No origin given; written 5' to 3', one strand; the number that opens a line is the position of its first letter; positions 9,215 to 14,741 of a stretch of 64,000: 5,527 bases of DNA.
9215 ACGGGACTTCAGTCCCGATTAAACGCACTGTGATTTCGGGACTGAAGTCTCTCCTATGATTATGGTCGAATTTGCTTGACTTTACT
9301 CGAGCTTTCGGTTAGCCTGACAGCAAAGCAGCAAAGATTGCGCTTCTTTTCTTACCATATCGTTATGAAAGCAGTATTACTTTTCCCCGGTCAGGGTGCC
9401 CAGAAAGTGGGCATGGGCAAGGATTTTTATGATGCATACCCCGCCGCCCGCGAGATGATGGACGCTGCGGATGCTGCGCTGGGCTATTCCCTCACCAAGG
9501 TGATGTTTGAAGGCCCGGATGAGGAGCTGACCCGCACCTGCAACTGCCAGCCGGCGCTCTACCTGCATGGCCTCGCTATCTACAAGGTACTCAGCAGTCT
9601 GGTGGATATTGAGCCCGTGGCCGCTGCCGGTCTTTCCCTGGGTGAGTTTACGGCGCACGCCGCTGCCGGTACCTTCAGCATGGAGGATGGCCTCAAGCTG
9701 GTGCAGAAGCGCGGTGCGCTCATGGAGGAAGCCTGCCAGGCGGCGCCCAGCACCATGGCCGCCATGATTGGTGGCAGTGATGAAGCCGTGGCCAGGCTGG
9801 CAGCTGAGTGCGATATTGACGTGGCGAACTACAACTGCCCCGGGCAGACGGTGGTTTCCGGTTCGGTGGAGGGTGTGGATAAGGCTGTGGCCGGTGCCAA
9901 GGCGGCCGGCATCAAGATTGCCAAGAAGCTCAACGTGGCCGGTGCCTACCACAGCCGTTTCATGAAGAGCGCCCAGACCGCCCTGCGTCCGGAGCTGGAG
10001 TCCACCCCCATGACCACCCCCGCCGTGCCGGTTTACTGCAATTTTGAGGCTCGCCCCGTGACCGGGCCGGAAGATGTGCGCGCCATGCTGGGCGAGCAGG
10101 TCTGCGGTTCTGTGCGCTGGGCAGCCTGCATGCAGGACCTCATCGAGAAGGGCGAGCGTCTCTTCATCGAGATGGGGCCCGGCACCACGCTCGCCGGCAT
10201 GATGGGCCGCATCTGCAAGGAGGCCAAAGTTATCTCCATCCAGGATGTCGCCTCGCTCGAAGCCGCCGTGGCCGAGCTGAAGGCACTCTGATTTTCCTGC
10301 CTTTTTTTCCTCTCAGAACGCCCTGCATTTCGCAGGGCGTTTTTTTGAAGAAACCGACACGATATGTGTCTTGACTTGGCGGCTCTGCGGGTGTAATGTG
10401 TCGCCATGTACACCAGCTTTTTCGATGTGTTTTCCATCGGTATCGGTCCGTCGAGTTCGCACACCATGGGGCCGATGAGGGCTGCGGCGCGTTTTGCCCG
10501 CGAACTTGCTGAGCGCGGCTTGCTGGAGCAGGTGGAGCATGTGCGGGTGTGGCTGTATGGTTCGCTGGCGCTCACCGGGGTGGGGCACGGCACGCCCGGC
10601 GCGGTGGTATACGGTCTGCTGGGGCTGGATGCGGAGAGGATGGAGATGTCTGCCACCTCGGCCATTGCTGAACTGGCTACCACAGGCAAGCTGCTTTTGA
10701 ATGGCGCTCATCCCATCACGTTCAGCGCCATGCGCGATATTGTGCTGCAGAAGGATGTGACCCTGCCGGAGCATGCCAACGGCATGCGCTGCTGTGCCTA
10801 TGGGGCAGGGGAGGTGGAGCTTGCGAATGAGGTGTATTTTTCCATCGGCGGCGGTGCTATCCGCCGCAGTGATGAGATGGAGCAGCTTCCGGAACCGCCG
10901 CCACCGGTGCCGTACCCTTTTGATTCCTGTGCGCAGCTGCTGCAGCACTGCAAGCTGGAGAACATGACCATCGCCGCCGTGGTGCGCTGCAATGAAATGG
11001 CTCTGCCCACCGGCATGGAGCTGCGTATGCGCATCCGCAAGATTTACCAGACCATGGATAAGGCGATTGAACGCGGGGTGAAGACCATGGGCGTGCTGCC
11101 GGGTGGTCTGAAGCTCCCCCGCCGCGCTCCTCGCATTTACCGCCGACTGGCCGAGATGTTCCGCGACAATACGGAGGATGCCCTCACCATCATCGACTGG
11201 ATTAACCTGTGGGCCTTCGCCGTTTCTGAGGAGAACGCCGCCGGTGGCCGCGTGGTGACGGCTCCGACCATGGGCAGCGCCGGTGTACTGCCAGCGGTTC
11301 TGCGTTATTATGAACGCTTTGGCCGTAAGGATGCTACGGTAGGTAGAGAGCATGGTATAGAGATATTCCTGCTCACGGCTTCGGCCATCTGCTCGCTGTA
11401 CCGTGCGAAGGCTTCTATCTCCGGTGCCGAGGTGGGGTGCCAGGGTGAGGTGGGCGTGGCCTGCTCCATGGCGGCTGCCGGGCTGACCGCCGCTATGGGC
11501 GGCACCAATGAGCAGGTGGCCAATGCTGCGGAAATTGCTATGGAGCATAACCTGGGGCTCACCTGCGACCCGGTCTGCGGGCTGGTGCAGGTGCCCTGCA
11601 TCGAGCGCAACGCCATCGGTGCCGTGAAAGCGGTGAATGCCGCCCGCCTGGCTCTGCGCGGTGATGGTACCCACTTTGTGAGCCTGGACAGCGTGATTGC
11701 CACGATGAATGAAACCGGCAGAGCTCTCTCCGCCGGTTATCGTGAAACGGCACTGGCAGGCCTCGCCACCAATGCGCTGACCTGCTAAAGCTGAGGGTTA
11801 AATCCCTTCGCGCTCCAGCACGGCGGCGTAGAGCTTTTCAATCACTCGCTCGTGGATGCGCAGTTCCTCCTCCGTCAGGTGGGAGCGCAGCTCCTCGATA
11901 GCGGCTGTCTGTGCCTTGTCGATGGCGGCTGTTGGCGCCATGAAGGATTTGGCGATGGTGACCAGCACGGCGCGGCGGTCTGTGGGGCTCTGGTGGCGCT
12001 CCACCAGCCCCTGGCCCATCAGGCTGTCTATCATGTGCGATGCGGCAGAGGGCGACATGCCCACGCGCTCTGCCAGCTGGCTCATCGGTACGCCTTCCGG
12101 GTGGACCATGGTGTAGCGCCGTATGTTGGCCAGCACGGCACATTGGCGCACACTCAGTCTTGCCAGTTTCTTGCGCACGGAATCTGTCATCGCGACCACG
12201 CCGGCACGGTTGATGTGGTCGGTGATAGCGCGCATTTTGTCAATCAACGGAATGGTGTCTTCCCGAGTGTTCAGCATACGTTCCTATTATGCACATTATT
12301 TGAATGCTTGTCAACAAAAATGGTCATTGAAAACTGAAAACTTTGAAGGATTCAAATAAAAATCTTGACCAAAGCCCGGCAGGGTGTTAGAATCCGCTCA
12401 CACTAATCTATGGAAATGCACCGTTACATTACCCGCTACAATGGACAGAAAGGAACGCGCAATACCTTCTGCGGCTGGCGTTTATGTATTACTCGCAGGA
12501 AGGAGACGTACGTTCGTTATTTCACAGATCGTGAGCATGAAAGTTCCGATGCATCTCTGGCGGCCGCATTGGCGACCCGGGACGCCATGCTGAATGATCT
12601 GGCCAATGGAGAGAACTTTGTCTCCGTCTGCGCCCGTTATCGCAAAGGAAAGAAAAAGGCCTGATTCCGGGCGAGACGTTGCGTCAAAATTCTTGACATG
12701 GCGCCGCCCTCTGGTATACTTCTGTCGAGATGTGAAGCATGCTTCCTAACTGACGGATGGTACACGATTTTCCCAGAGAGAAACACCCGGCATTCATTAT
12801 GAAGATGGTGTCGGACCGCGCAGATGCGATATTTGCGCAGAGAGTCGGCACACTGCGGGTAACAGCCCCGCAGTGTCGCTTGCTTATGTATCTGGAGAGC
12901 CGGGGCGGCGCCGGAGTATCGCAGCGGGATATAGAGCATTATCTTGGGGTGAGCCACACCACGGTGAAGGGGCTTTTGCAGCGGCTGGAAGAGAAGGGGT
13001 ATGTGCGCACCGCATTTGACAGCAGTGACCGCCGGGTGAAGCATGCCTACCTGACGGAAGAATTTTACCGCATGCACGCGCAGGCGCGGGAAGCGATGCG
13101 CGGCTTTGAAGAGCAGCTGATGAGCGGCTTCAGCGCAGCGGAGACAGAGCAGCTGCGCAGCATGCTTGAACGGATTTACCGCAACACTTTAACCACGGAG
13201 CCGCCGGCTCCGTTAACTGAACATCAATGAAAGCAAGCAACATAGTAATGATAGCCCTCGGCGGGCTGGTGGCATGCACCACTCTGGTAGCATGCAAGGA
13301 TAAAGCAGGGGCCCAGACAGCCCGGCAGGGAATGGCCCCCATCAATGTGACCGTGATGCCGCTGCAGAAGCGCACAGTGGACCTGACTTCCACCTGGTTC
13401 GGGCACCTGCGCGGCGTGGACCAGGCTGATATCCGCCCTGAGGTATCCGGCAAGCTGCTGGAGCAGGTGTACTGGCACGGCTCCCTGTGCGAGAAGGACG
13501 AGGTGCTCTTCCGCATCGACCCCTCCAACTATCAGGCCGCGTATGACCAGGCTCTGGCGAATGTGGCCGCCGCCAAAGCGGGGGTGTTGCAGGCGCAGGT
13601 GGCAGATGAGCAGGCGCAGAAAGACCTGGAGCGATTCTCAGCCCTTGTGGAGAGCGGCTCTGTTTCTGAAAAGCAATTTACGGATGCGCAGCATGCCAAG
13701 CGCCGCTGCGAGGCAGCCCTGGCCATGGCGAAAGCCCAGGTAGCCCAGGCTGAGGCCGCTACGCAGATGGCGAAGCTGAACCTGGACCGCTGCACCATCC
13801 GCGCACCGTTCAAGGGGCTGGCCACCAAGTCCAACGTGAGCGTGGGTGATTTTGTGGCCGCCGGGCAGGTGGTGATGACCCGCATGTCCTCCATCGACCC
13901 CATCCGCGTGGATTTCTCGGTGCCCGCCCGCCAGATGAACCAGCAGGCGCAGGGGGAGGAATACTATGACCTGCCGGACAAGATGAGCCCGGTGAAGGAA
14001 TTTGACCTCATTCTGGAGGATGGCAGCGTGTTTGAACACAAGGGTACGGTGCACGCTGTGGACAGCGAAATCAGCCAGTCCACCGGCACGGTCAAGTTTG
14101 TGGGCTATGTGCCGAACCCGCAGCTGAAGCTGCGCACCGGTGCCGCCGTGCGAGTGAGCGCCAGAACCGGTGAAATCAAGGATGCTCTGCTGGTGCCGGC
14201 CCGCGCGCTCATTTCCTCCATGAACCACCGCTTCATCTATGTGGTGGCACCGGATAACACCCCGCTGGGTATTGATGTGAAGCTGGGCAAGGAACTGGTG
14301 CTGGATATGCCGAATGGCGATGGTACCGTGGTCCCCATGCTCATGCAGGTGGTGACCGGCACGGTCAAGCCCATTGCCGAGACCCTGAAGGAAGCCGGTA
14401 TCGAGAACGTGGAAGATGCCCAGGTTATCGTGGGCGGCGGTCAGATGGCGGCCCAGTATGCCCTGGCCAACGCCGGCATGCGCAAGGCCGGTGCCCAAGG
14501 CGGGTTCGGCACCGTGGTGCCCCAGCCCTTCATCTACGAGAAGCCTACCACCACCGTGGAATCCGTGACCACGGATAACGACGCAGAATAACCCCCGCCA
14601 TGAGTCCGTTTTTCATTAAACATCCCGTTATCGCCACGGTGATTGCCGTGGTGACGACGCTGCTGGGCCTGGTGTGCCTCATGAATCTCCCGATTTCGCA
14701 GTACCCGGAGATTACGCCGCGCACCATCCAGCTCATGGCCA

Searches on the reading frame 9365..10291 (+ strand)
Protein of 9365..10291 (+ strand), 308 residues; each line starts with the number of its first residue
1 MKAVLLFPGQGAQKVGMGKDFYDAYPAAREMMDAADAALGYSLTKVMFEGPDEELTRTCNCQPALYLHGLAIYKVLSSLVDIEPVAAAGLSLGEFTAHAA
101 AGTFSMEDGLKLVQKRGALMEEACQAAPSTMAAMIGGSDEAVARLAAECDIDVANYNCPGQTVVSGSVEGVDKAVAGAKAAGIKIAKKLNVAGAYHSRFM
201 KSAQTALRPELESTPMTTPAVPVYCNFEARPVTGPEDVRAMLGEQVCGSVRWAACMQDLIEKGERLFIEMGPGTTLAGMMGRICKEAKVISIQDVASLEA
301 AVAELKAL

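Call 49: search_protein_families(library=pfam, proteins=[window:9365-10291:+], max_evalue=0.0001)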
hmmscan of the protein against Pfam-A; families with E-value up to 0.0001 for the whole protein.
window:9365-10291:+ (308 aa): 1 family
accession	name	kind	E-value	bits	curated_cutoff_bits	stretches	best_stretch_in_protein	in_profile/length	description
PF00698.26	Acyl_transf_1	-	1.6e-37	130.1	32.7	1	6-289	3-284/319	Acyl transferase domain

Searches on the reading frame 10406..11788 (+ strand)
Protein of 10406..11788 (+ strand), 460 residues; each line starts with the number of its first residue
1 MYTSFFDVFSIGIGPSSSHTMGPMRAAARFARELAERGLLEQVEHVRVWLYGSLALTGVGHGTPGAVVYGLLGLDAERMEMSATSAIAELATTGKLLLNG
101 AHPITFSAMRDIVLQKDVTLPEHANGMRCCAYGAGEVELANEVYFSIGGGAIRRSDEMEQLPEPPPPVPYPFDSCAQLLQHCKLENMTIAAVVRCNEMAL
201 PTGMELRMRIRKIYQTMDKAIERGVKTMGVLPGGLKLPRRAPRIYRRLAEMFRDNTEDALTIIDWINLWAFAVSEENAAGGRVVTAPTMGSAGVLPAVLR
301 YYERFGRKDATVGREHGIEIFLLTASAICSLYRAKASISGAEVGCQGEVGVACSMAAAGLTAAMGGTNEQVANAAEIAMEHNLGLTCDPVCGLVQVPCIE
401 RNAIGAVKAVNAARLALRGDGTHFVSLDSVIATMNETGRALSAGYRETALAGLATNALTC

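Call 49: search_protein_families(library=pfam, proteins=[window:10406-11788:+], max_evalue=0.0001)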
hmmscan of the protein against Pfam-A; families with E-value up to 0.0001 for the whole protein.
window:10406-11788:+ (460 aa): 2 families
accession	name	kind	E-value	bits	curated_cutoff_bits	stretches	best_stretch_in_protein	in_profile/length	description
PF03313.21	SDH_alpha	-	3.7e-81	273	26.4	1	186-454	3-260/260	Serine dehydratase alpha chain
PF03315.21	SDH_beta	-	1.9e-51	174.9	26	1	4-156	1-154/155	Serine dehydratase beta chain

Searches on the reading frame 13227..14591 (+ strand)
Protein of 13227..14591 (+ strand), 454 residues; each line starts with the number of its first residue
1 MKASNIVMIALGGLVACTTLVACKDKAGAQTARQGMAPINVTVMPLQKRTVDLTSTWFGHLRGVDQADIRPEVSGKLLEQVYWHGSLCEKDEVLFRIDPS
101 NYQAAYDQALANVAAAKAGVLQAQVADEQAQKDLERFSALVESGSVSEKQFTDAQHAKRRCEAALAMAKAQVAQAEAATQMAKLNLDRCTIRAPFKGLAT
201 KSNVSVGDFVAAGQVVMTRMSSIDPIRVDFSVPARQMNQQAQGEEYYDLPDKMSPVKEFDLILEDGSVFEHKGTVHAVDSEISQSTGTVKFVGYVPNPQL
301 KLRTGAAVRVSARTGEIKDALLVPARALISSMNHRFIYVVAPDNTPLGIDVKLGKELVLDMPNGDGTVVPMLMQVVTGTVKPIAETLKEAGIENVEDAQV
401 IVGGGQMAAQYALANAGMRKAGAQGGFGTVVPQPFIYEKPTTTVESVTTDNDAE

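Call 49: search_protein_families(library=pfam, proteins=[window:13227-14591:+], max_evalue=0.0001)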
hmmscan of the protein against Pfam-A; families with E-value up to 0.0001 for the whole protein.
window:13227-14591:+ (454 aa): 2 families
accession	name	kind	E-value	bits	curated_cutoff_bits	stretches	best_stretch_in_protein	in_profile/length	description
PF16576.10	HlyD_D23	-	4.3e-10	39.7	30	1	66-306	19-212/214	Barrel-sandwich domain of CusB or HlyD membrane-fusion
PF13437.12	HlyD_3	-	2.5e-09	38.3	22.2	1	190-303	1-104/106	HlyD family secretion protein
